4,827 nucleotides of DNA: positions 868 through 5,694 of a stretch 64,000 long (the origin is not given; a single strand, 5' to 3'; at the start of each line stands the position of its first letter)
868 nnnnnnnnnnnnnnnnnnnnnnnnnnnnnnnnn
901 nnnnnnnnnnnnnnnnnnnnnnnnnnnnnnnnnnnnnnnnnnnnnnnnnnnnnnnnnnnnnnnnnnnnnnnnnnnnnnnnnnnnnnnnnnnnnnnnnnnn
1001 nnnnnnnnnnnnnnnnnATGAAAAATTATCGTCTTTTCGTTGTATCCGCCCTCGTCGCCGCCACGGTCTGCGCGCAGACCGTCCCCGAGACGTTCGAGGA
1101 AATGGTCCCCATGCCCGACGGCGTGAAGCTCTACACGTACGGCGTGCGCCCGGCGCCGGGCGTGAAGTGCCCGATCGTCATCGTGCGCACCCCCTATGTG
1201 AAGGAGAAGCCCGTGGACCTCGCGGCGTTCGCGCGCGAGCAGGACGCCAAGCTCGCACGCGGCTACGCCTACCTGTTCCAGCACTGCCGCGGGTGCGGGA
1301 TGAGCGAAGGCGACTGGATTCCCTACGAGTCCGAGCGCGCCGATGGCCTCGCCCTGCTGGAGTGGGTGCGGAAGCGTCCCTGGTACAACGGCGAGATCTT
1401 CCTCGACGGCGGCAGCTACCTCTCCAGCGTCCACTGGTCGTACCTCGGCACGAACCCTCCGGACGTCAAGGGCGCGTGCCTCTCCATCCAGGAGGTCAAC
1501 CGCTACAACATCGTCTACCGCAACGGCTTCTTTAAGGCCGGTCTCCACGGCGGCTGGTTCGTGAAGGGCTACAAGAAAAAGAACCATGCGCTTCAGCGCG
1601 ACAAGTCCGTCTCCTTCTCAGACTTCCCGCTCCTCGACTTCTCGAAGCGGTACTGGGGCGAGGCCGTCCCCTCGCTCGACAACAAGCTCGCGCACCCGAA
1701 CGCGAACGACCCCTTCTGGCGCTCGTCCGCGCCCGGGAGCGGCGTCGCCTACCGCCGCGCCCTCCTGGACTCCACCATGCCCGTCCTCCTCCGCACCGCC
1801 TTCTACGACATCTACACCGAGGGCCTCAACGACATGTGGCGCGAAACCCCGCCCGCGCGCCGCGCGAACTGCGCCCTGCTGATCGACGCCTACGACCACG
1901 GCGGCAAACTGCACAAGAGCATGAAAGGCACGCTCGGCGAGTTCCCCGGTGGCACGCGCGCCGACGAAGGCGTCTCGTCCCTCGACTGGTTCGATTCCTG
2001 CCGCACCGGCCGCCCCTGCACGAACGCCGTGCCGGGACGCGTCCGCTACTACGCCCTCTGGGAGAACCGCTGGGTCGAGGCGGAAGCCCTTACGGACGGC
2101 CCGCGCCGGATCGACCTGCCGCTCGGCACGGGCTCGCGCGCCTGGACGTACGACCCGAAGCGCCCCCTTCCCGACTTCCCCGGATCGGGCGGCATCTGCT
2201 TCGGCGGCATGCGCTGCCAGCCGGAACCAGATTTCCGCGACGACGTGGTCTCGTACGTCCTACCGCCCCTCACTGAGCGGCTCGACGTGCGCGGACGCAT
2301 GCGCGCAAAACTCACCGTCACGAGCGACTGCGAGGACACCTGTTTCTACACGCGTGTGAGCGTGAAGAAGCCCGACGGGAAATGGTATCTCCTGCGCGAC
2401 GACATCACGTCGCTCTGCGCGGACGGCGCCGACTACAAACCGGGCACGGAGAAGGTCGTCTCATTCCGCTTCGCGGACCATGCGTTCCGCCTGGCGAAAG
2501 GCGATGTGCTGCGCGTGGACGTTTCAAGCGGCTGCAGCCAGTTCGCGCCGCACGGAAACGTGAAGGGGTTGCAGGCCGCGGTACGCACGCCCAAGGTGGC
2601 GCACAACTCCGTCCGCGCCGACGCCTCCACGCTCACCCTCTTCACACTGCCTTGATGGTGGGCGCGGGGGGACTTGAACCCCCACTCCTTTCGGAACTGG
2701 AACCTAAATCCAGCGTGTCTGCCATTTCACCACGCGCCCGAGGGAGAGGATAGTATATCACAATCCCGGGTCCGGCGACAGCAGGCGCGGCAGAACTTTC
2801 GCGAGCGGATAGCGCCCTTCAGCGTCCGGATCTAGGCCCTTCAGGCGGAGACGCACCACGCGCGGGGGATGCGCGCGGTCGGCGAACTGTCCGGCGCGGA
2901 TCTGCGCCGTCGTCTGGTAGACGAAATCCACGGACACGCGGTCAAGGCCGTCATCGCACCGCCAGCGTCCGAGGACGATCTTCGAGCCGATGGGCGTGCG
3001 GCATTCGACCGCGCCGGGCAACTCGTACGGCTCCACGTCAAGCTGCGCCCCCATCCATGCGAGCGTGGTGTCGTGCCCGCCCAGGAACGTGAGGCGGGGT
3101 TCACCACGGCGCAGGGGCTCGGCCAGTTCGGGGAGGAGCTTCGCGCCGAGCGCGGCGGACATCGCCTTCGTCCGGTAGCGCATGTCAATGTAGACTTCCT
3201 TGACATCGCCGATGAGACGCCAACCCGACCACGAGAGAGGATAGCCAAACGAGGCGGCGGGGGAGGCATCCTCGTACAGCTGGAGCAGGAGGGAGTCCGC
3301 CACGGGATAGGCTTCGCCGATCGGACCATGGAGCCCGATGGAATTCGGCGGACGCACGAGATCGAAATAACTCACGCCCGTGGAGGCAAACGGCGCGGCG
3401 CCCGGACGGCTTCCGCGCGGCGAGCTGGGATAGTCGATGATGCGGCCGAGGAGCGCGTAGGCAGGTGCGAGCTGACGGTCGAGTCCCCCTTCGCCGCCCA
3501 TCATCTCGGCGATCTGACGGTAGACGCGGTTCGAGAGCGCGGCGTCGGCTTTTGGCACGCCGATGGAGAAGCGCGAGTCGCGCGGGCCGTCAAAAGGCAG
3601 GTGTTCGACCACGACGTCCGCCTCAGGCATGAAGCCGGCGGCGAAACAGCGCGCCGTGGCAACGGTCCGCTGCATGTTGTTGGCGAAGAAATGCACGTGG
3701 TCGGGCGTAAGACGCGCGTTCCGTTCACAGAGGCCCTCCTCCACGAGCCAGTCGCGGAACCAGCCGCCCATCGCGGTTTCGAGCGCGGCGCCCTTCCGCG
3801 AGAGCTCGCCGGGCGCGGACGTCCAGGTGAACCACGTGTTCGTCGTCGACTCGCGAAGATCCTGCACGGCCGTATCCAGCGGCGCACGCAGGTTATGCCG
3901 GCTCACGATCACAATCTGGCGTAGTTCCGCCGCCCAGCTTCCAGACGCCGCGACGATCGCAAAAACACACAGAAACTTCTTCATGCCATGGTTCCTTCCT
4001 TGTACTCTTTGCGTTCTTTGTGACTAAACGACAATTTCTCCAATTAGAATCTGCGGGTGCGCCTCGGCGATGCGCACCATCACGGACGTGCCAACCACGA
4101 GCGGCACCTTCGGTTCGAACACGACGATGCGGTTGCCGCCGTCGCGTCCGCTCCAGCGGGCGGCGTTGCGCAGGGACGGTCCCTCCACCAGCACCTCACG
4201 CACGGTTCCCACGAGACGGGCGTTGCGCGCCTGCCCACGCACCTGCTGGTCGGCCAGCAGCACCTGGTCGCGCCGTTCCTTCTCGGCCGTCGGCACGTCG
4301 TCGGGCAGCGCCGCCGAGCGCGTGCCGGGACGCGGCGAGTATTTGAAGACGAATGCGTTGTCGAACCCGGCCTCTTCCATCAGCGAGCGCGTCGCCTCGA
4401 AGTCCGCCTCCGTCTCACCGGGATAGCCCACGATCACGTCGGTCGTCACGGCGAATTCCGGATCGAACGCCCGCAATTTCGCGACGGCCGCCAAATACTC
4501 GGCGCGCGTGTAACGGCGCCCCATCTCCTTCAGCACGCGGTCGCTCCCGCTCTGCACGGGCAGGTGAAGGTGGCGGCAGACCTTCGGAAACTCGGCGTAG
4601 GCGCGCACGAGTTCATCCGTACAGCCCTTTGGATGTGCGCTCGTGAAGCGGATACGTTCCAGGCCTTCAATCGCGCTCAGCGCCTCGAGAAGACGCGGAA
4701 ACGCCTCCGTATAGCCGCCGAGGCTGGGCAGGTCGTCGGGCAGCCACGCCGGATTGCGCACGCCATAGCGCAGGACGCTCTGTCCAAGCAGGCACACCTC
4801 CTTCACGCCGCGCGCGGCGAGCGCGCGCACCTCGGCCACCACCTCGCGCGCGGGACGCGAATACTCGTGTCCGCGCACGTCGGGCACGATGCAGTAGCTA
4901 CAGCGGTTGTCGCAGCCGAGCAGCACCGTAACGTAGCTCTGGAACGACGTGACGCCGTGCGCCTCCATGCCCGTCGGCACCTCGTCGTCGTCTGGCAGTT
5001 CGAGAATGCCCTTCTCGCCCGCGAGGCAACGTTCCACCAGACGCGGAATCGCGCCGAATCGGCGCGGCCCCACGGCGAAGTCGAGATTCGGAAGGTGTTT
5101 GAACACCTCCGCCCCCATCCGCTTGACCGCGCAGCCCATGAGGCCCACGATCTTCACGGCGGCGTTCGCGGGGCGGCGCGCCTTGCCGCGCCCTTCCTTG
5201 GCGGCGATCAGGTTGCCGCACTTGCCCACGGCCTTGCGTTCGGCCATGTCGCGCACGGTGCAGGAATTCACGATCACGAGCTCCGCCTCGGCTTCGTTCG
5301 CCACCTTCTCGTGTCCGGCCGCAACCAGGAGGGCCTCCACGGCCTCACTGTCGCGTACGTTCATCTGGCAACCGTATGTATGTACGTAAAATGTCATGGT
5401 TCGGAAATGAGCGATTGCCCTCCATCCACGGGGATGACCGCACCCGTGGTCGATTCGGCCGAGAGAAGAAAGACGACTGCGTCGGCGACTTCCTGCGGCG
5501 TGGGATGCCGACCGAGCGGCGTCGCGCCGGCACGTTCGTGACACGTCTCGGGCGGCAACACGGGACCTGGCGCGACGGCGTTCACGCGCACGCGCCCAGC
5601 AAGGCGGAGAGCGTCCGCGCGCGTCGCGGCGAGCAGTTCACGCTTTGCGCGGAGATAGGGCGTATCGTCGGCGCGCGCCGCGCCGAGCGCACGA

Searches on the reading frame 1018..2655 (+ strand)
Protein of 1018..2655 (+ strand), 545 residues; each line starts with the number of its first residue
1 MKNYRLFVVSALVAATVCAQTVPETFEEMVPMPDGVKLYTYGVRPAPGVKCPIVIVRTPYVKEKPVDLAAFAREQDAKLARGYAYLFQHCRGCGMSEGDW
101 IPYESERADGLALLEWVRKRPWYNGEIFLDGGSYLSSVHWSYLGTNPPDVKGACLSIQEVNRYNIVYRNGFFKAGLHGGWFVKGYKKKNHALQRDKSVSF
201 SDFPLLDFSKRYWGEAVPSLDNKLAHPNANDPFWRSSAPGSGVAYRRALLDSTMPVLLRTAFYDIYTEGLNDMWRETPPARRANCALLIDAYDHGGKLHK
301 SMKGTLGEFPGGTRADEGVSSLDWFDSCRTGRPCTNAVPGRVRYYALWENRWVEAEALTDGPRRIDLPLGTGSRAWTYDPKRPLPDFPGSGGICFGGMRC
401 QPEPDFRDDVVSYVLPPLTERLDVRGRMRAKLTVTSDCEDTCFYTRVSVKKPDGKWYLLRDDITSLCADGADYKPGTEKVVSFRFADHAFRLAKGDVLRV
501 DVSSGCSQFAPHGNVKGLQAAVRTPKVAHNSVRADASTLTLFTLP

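Call 100: search_protein_families(library=pfam, proteins=[window:1018-2655:+], max_evalue=0.001)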
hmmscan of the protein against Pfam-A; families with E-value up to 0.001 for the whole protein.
window:1018-2655:+ (545 aa): 2 families
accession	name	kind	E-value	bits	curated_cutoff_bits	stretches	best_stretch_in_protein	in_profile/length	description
PF02129.25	Peptidase_S15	-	3.8e-30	105.9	23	1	34-294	1-260/262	X-Pro dipeptidyl-peptidase (S15 family)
PF08530.16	PepX_C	-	2.4e-08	34.6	22.5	1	404-514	73-188/217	X-Pro dipeptidyl-peptidase C-terminal non-catalytic domain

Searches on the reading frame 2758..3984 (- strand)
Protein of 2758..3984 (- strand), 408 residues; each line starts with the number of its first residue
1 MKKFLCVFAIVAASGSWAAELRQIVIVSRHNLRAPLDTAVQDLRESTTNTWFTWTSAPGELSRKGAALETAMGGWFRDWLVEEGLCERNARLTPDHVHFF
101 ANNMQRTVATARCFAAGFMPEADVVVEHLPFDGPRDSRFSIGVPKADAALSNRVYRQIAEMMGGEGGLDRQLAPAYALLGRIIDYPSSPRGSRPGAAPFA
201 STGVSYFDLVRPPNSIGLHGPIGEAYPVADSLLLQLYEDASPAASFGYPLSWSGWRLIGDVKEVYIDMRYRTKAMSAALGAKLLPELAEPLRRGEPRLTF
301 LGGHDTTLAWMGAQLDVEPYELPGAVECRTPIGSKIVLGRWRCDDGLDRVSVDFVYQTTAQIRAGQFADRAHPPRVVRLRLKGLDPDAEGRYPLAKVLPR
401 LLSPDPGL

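Call 100: search_protein_families(library=pfam, proteins=[window:2758-3984:-], max_evalue=0.001)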
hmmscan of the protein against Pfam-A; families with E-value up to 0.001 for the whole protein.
window:2758-3984:- (408 aa): 1 family
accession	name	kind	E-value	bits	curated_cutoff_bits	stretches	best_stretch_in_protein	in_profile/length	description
PF00328.27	His_Phos_2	-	7e-10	39.3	23.6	1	20-123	1-121/354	Histidine phosphatase superfamily (branch 2)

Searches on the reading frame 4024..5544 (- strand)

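Call 100: search_protein_families(library=pfam, proteins=[window:4024-5544:-], max_evalue=0.001)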
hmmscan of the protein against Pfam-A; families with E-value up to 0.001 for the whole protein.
window:4024-5544:- (506 aa): 3 families
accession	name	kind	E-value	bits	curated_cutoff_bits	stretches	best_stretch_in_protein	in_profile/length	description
PF04055.27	Radical_SAM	-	6.3e-27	95.2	29.5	1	208-387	4-164/166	Radical SAM superfamily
PF00919.26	UPF0004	-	3.6e-22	78.7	27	1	52-159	2-98/98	Uncharacterized protein family UPF0004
PF01938.26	TRAM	-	3e-09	37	21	1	443-505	2-61/61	TRAM domain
